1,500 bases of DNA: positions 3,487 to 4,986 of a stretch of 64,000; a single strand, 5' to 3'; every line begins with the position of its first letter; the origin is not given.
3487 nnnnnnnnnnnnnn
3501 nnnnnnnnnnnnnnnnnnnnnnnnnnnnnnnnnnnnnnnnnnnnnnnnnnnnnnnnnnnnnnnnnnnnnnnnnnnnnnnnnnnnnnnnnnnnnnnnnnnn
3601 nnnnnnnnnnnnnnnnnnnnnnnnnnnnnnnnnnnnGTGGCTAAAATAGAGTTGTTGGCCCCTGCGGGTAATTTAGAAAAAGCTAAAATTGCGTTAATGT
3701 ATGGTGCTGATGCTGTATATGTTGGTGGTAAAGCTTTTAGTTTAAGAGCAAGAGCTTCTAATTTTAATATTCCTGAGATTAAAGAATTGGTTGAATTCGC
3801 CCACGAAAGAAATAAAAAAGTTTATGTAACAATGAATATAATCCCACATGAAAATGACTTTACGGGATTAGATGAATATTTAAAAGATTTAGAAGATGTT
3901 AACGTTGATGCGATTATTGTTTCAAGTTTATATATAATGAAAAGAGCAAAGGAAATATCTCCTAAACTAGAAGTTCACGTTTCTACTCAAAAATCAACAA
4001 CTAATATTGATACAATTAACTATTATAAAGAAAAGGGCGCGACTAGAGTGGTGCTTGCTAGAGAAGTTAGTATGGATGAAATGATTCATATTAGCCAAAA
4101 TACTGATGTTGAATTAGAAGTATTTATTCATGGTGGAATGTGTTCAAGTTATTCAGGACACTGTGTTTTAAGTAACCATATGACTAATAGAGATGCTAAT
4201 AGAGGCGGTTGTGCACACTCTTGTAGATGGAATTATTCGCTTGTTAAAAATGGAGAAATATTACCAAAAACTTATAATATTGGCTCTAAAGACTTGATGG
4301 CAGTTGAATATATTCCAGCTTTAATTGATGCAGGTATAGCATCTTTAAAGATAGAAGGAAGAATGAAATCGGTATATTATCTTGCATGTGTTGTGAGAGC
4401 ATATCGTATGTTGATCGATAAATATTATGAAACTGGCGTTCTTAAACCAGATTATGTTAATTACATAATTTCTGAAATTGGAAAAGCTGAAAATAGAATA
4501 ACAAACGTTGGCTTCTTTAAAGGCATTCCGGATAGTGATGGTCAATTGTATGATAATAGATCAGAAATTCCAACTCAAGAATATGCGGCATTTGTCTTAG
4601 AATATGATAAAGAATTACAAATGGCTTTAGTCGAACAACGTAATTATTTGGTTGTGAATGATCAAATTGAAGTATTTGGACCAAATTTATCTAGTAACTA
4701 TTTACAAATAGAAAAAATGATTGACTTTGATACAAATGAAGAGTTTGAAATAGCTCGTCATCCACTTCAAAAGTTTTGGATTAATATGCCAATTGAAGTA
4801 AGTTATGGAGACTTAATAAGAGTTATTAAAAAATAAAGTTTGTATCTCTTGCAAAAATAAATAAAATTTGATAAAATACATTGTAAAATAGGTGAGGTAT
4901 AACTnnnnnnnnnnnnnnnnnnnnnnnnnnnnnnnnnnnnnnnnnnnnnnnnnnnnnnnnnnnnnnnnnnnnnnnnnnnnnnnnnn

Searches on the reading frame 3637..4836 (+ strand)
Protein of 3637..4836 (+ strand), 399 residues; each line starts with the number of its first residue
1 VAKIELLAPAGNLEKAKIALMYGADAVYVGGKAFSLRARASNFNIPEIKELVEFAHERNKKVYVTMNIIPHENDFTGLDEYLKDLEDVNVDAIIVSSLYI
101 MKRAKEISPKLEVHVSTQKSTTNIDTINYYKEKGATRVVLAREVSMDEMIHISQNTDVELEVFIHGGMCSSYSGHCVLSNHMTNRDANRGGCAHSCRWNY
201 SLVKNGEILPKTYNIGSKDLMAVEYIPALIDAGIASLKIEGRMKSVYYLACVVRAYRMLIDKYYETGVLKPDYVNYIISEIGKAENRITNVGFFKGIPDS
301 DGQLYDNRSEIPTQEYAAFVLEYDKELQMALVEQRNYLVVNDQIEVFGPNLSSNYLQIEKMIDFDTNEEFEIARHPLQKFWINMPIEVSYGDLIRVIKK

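Call 42: search_protein_families(library=pfam, proteins=[window:3637-4836:+], max_evalue=0.00001)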
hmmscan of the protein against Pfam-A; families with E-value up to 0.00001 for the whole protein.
window:3637-4836:+ (399 aa): 2 families
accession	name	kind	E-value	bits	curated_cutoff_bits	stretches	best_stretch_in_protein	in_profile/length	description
PF01136.24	Peptidase_U32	-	2.4e-76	256.5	22.4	1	78-298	4-231/233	Peptidase family U32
PF16325.11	Peptidase_U32_C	-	1.3e-19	70.6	28.2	1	313-395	2-83/83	Peptidase family U32 C-terminal domain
